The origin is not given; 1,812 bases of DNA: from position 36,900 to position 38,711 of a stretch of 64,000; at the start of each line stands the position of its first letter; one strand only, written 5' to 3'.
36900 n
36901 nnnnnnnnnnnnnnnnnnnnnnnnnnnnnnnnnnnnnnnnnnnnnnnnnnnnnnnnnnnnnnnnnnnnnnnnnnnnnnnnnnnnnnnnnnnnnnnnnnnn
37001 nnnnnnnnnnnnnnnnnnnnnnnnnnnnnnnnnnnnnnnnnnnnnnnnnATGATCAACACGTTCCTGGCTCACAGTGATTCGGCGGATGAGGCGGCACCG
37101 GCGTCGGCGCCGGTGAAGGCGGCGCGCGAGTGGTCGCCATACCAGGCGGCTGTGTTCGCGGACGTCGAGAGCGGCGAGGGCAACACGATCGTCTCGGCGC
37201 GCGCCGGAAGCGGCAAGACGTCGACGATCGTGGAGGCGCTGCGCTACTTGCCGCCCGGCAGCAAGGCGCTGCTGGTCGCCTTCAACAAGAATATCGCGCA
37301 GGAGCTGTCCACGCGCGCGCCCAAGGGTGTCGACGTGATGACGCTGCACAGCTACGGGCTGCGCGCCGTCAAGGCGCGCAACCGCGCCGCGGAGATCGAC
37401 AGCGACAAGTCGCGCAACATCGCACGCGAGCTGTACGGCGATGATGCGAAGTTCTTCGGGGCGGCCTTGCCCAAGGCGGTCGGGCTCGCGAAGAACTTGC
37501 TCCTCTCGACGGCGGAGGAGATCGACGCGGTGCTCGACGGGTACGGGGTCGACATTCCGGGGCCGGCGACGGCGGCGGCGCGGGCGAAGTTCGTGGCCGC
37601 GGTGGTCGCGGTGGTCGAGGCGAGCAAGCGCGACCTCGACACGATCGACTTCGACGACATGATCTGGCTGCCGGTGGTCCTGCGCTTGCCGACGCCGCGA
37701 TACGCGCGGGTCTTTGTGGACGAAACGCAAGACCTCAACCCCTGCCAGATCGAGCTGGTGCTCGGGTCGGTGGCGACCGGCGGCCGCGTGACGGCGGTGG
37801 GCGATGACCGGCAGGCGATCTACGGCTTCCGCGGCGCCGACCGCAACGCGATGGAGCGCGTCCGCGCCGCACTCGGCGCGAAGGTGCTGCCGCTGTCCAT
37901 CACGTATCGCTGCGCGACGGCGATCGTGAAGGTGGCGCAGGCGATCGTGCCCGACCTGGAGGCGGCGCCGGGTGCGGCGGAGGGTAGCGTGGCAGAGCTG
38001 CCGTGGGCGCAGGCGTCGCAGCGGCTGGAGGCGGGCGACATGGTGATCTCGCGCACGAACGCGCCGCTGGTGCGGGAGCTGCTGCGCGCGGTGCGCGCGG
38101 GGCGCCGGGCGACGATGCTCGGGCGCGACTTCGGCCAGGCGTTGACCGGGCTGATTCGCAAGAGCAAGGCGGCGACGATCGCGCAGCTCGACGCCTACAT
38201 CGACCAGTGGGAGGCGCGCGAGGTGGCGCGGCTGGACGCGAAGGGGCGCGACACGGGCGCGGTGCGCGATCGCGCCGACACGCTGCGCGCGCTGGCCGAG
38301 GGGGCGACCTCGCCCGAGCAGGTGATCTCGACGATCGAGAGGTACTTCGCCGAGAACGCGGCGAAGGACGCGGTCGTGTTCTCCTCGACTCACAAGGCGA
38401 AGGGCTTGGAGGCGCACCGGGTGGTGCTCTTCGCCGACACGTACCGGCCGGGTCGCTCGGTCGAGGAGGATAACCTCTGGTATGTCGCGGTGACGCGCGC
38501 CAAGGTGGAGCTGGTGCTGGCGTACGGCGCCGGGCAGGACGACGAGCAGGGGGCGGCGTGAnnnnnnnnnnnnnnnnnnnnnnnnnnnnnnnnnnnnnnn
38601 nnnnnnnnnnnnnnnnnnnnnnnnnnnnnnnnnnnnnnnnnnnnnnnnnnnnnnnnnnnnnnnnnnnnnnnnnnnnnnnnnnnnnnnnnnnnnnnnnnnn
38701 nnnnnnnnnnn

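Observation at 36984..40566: Operon behind the only near-consensus sigma70 promoter: UvrD-like helicase + GGCT + recombinase-domain HTH + unknowns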

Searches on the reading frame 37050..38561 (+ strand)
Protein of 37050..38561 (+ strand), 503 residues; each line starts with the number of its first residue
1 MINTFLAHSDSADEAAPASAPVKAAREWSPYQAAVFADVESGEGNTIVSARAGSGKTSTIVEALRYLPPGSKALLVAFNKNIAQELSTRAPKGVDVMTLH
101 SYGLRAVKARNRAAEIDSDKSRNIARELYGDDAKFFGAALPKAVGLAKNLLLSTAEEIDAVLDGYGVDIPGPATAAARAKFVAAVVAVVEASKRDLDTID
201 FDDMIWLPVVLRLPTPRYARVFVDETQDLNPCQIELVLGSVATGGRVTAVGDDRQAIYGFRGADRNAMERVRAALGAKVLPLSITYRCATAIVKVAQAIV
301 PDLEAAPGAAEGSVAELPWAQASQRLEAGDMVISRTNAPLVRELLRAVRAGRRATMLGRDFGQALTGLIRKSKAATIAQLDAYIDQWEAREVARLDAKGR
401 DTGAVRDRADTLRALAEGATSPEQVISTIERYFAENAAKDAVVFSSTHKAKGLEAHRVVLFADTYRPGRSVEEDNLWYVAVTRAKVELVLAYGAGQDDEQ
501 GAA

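Call 5: search_protein_families(library=pfam, proteins=[window:37050-38561:+], max_evalue=0.1)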
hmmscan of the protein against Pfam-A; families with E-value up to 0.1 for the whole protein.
window:37050-38561:+ (503 aa): 9 families
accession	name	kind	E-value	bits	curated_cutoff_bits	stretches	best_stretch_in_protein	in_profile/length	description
PF00580.27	UvrD-helicase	-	3.2e-24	86.5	23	1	39-271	9-266/271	UvrD/REP helicase N-terminal domain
PF13245.12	AAA_19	-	2.6e-13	50.7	25.1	1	41-261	9-134/134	AAA domain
PF01443.25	Viral_helicase1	-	6.4e-12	46.2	21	1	418-489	152-225/228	Viral superfamily 1 RNA helicase core domain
PF13538.12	UvrD_C_2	-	1.1e-09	38.4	27.4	1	442-490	2-51/52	UvrD-like helicase C-terminal domain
PF13361.12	UvrD_C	-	6.3e-08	32.9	25.6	1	438-492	283-347/350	UvrD-like helicase C-terminal domain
PF13604.12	AAA_30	-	2e-06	28.1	27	1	30-103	4-77/191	AAA domain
PF00270.35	DEAD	-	0.00053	20.2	26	1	30-93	2-68/167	DEAD/DEAH box helicase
PF04851.21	ResIII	-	0.0088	16.4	22.5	1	28-87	4-70/164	Type III restriction enzyme, res subunit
PF13191.12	AAA_16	-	0.04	14.9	32.6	0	34-81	14-63/167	AAA ATPase domain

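Call 8: search_protein_families(library=phrogs, proteins=[window:37050-38561:+], max_evalue=0.01)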
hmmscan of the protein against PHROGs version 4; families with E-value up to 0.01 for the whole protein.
window:37050-38561:+ (503 aa): 3 families
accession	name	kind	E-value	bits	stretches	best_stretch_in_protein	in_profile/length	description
phrog_1967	-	DNA, RNA and nucleotide metabolism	3.7e-85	288.1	1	14-493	139-669/776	DNA helicase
phrog_325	-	DNA, RNA and nucleotide metabolism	3.8e-06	26.5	0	27-102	470-549/986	Dda-like helicase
phrog_170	-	other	0.0012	19.3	0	28-62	76-109/323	PhoH-like phosphate starvation-inducible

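Call 13: list_cluster_members(proteins=[P0001, window:37050-38561:+, window:38609-39154:+, window:39099-39398:+])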
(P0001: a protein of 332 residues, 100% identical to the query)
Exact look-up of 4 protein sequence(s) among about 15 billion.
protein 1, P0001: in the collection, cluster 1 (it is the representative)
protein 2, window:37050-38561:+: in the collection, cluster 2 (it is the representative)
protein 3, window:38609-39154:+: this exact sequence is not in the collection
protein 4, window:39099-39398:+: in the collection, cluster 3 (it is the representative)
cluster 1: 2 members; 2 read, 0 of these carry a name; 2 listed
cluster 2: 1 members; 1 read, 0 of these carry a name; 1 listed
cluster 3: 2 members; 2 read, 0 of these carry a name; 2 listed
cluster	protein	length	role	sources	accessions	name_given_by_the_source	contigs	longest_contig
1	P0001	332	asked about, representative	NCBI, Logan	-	-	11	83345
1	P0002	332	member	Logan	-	-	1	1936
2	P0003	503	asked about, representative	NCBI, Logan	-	-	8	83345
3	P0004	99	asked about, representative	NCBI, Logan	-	-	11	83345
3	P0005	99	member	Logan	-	-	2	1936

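Call 16: search_dna_similar(query=window:37050-38561:+, collection=phages, mode=protein, max_rows=30)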
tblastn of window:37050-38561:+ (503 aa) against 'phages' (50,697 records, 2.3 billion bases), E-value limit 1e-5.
Records with a match: 230; places in all: 233; records where one place covers at least 80% of the query: 103.
Best place of each record, by identity: <60% 230.
By first word of the organism name: Pseudomonas 73; Flavobacterium 29; Bacteriophage 22; Escherichia 20; Bacillus 11; Vibrio 10; Acinetobacter 7; Listeria 7; Bacteroides 6; Brevundimonas 5; and 23 more.
By host as written in the record: - 42; Pseudomonas aeruginosa 25; Flavobacterium psychrophilum 950106-1/1 12; Pseudomonas putida KT2440 and Paw85 9; Listeria monocytogenes 7; Pseudomonas sp. 5; Escherichia coli K-12 MG1655 5; Pseudomonas aeruginosa PAK 4; and 82 more.
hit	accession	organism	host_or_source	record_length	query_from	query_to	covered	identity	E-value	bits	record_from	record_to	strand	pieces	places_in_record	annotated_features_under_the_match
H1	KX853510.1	Virus Rctr197k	enrichment culture DAMO/AAA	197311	29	499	94%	38.0%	1e-80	280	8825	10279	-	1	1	uvrD: DNA helicase II-like protein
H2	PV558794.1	Variovorax phage VPv62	Variovorax paradoxus DSM 645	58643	26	502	95%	35.6%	2e-71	252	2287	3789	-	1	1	record has no annotation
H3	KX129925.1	Pseudomonas phage NP1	-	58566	26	502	95%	35.6%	3e-71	252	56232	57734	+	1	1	ATP-dependent DNA helicase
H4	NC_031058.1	Pseudomonas phage NP1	-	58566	26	502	95%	35.6%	3e-71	252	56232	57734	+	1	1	DNA helicase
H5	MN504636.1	Pseudomonas phage Quinobequin-P09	Pseudomonas aeruginosa UCBPP-PA14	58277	26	502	95%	35.6%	3e-71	252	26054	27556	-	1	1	ATP-dependent DNA helicase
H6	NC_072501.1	Pseudomonas phage Quinobequin-P09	Pseudomonas aeruginosa UCBPP-PA14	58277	26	502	95%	35.6%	3e-71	252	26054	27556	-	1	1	ATP-dependent DNA helicase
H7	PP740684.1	Pseudomonas phage vB_Pae_SG_WM_Sew_P3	Pseudomonas aeruginosa PA14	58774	26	502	95%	35.6%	7e-71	251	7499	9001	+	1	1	DNA helicase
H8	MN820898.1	Sphingomonas phage vB_StuS_MMDA13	Sphingomonas turrisvirgatae MCT13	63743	26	498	94%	35.8%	2e-68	244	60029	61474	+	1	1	putative UvrD superfamily I DNA helicase | hypothetical protein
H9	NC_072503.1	Sphingomonas phage vB_StuS_MMDA13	Sphingomonas turrisvirgatae MCT13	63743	26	498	94%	35.8%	2e-68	244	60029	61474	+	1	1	putative UvrD superfamily I DNA helicase | hypothetical protein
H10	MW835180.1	Pseudomonas phage vB_PaeS_PAJD-1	Pseudomonas aeruginosa PAO1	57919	26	502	95%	35.4%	3e-70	249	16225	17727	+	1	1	putative helicase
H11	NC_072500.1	Pseudomonas phage vB_PaeS_PAJD-1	Pseudomonas aeruginosa PAO1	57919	26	502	95%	35.4%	3e-70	249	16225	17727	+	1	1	putative helicase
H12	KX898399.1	Pseudomonas phage JG012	Pseudomonas aeruginosa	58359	26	485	91%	36.5%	4e-71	252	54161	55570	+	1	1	pcrA: putative UvrD superfamily I helicase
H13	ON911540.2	Xanthomonas phage vB_Xar_IVIA-DoCa3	Xanthomonas arboricola pv. juglandis ...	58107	26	502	95%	35.0%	3e-74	261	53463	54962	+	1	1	putative helicase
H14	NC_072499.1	Xanthomonas phage vB_Xar_IVIA-DoCa3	Xanthomonas arboricola pv. juglandis ...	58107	26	502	95%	35.0%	3e-74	261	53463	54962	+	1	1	putative helicase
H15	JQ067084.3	Pseudomonas phage PaMx25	Pseudomonas aeruginosa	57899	26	488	92%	36.0%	4e-70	249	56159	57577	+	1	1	uvrD: putative UvrD helicase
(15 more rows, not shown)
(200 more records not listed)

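Call 17: get_annotated_region(hit=H4, flank=5000)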
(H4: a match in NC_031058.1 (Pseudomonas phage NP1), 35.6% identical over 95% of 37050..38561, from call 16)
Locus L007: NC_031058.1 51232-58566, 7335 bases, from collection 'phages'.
description: Pseudomonas phage NP1, complete genome.
organism: Pseudomonas phage NP1 (NCBI taxid 1844477)
taxonomy: Viruses; Duplodnaviria; Heunggongvirae; Uroviricota; Caudoviricetes; Queuovirinae; Nipunavirus; Nipunavirus NP1
host: -; source: -; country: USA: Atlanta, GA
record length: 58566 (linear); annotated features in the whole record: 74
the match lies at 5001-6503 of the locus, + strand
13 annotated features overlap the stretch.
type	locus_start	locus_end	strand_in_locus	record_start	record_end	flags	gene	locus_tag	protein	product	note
CDS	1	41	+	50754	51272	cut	-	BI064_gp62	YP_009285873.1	hypothetical protein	-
CDS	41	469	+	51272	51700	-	-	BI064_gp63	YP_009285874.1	hypothetical protein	-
CDS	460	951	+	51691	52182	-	-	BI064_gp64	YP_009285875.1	endonuclease V N-glycosylase UV repair enzyme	-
CDS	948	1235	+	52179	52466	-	-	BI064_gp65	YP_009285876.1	putative znf domain containing protein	-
CDS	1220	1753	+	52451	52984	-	-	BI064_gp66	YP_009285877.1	hydrolase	-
CDS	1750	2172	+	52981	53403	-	-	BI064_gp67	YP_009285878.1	hypothetical protein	-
CDS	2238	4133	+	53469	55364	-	-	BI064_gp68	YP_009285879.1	ribonucleotide reductase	coenzymeB12-dependent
CDS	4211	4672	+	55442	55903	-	-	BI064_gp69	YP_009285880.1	RusA-like Holliday junction resolvase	-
CDS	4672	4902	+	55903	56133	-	-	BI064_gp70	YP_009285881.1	hypothetical protein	-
CDS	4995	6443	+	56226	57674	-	-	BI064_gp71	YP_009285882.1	DNA helicase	UvrD/PcrA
CDS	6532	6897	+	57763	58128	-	-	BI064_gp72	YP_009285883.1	hypothetical protein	-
CDS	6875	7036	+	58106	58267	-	-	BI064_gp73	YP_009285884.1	hypothetical protein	-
CDS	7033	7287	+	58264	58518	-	-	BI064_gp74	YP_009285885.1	hypothetical protein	-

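Call 18: get_annotated_region(hit=H1, flank=5000)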
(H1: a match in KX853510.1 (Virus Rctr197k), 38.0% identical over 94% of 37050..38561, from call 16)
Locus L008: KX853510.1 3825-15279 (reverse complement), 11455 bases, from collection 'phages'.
description: Virus Rctr197k, partial genome.
organism: Virus Rctr197k (NCBI taxid 1924548)
taxonomy: Viruses; Duplodnaviria; Heunggongvirae; Uroviricota; Caudoviricetes
host: -; source: enrichment culture DAMO/AAA; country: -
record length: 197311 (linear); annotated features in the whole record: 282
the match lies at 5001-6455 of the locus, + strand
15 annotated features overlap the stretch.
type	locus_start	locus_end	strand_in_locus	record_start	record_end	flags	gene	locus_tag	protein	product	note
CDS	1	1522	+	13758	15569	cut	recD2_1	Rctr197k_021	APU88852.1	ATP-dependent RecD-like DNA helicase-like protein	-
CDS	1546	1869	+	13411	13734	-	-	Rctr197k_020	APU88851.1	XRE family transcriptional regulator-like protein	-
CDS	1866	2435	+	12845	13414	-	-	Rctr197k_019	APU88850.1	hypothetical protein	-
CDS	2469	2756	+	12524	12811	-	-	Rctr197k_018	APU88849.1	hypothetical protein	-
CDS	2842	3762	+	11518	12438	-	dpnM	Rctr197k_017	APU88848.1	methylase-like protein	-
CDS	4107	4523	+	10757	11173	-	-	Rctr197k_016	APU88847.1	putative XRE family transcriptional regulator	-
CDS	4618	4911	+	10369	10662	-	-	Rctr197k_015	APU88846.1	hypothetical protein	-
CDS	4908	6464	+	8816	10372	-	uvrD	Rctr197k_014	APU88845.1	DNA helicase II-like protein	-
misc_feature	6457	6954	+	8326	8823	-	-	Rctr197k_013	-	-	similar to similar to ADP-ribose-binding protein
CDS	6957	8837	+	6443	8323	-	-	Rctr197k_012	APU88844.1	hypothetical protein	-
CDS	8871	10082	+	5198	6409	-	-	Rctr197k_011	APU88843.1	conserved hypothetical protein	-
CDS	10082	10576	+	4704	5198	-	-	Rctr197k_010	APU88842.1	hypothetical protein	-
CDS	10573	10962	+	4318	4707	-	-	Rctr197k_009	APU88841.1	hypothetical protein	-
CDS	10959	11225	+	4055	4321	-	-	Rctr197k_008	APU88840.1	putative membrane protein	overlaps another CDS with the same product name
misc_feature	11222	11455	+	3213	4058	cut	-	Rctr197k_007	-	-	similar to putative membrane protein; overlaps another CDS with the same product name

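Call 19: get_annotated_region(hit=H9, flank=5000)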
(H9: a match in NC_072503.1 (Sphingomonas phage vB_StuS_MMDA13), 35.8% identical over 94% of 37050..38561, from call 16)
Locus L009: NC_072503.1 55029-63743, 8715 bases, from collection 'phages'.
description: Sphingomonas phage vB_StuS_MMDA13, complete genome.
organism: Sphingomonas phage vB_StuS_MMDA13 (NCBI taxid 2686378)
taxonomy: Viruses; Duplodnaviria; Heunggongvirae; Uroviricota; Caudoviricetes
host: Sphingomonas turrisvirgatae MCT13; source: fresh surface waters; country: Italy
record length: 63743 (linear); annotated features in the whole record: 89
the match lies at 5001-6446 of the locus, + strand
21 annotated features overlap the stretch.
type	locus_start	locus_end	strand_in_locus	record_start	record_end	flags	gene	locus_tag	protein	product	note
CDS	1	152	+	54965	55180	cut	-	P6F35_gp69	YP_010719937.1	hypothetical protein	-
CDS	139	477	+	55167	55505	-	-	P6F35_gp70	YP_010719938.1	hypothetical protein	-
CDS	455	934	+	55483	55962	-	-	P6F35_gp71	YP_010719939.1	hypothetical protein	-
CDS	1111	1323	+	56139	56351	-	-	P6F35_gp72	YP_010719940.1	putative antiterminator protein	presence of conserved domain: cl36499 [14-42]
CDS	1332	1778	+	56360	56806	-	-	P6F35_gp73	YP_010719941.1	putative nucleotide pyrophosphohydrolase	presence of conserved domain: cl16941 [18-100]; putative MazG nucleotide pyrophosphohydrolase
CDS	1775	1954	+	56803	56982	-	-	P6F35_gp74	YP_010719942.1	hypothetical protein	-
CDS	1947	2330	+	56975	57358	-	-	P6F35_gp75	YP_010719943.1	hypothetical protein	-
CDS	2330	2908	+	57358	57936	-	-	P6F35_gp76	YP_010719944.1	hypothetical protein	-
CDS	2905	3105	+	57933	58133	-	-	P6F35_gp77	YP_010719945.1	hypothetical protein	-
CDS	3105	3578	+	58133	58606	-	-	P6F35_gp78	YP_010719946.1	putative endonuclease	-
CDS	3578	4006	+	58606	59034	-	-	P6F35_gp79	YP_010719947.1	putative dioxygenase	-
CDS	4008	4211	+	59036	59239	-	-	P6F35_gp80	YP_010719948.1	hypothetical protein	-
CDS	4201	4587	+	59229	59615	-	-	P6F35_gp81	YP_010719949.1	hypothetical protein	presence of conserved domain: cl13218 [50-86]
CDS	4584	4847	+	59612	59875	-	-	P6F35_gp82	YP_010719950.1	hypothetical protein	-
CDS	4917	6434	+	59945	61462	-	-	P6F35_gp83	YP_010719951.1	putative UvrD superfamily I DNA helicase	presence of conserved domain: COG0210 [42-502]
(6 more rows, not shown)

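Call 25: search_protein_families(library=ncbifam, proteins=[window:37050-38561:+], max_evalue=0.01)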
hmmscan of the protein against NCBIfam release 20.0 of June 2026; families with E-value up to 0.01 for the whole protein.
window:37050-38561:+ (503 aa): 14 families
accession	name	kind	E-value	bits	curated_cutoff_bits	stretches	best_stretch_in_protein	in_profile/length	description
TIGR01074.1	rep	equivalog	1e-27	96.7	951.45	1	39-300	10-290/668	DNA helicase Rep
NF008276.0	PRK11054.1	equivalog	1.9e-18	66.4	543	2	181-300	391-516/684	DNA helicase IV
NF008743.0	PRK11773.1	equivalog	1e-17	63.8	965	1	211-300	207-297/720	DNA helicase II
TIGR01075.1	uvrD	equivalog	6.1e-17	61.2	1144.45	1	216-301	207-293/715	DNA helicase II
NF008172.0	PRK10919.1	equivalog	6.4e-17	61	1168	1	39-300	11-291/673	DNA helicase Rep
TIGR01073.1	pcrA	equivalog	2.6e-15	55.9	911.2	1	176-300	160-293/725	DNA helicase PcrA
TIGR00609.1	recB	equivalog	5.7e-15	54.5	696.05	1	179-300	323-455/1175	exodeoxyribonuclease V subunit beta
NF041464.1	HelD_BACSU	equivalog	1.2e-10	40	419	1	220-304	549-634/779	RNA polymerase recycling motor HelD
TIGR02785.1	addA_Gpos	equivalog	2e-09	35.9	707.65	1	217-264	388-438/1234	helicase-exonuclease AddAB subunit AddA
TIGR02784.1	addA_alphas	equivalog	5.4e-09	35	860.75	1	180-303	342-496/1138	double-strand break repair helicase AddA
NF010485.0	PRK13909.1-2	equivalog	1.8e-08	33.1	650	1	246-295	369-419/909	RecB-like helicase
NF008128.0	PRK10876.1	equivalog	1.7e-05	22.7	1697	1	217-299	377-460/1181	exodeoxyribonuclease V subunit beta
NF010487.0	PRK13909.1-4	equivalog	0.00013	20.4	759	1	219-299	329-419/924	RecB-like helicase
NF053713.1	helicas_STM2767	equivalog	0.003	16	550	0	48-99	194-248/665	STM2767 family DEAD/DEAH box helicase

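Call 26: search_protein_families(library=padloc, proteins=[window:37050-38561:+], max_evalue=0.01)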
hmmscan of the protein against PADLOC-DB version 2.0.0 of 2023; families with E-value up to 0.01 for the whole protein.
window:37050-38561:+ (503 aa): 52 families (the best 25 are shown)
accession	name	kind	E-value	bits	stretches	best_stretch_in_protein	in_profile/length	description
PDLC00117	GajB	-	2.9e-32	109.9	2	42-313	26-318/604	UrvD helicase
PDLC00122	GajB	-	4.4e-28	96.5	3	217-300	162-247/502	UrvD helicase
PDLC00132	GajB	-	4.6e-28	96.2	3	196-306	185-305/625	UrvD helicase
PDLC03802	RTasHel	-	5.1e-22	76.5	2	40-312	15-276/675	DRT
PDLC00103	GajB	-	1.4e-21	75.1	2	218-306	212-301/612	UrvD helicase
PDLC00123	GajB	-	2.6e-20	70.6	1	217-300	176-259/540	UrvD helicase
PDLC00106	GajB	-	1.5e-17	61.4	1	208-300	196-288/577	UrvD helicase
PDLC00112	GajB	-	2.3e-17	60.9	1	216-300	210-295/581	UrvD helicase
PDLC00107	GajB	-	2.8e-17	60.6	1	218-289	216-287/587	UrvD helicase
PDLC00129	GajB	-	1.6e-16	58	1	215-302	224-311/594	UrvD helicase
PDLC00136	GajB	-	2.4e-16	57.7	1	215-299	204-288/570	UrvD helicase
PDLC00144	GajB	-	4e-15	53.4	2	218-306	161-250/559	UrvD helicase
PDLC04173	GajB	-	8.3e-15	52.7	2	217-264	122-168/471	-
PDLC00114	GajB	-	1.9e-14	51.2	1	212-300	210-299/635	UrvD helicase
PDLC00119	GajB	-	2.2e-14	51.3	1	208-304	209-304/565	UrvD helicase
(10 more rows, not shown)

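Call 117: search_solved_structures(query=window:37050-38561:+, max_evalue=0.00001)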
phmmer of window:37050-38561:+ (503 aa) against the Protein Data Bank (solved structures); distinct sequences matched with E-value up to 0.00001: 10.
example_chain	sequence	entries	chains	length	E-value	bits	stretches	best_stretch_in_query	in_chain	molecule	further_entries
1uaa_A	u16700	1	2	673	6.5e-15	58.4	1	40-301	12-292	PROTEIN (ATP-DEPENDENT DNA HELICASE REP.)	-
4c2u_A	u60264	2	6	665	6.9e-13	51.7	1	42-301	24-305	DNA HELICASE II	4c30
4c2t_A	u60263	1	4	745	9.8e-13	51.2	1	42-301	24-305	DNA HELICASE II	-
3lfu_A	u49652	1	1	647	8.4e-12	48.1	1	206-302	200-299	DNA helicase II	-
2is1_A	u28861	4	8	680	1e-11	47.9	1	206-302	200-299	DNA helicase II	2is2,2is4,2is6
1pjr_A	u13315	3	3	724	3.3e-11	46.2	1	41-300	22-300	PCRA | ATP-DEPENDENT HELICASE PCRA | HELICASE PCRA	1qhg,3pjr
9xzj_F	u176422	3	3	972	1.9e-08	37.1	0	217-490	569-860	F-box DNA helicase 1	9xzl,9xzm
2pjr_A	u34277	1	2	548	2.9e-08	36.5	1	41-300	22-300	PROTEIN (HELICASE PCRA)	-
9dci_A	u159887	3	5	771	3.3e-07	33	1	40-300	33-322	ATP-dependent DNA helicase UvrD1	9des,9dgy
1qhh_B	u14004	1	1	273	7.4e-07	31.8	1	198-300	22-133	PROTEIN (PCRA (SUBUNIT))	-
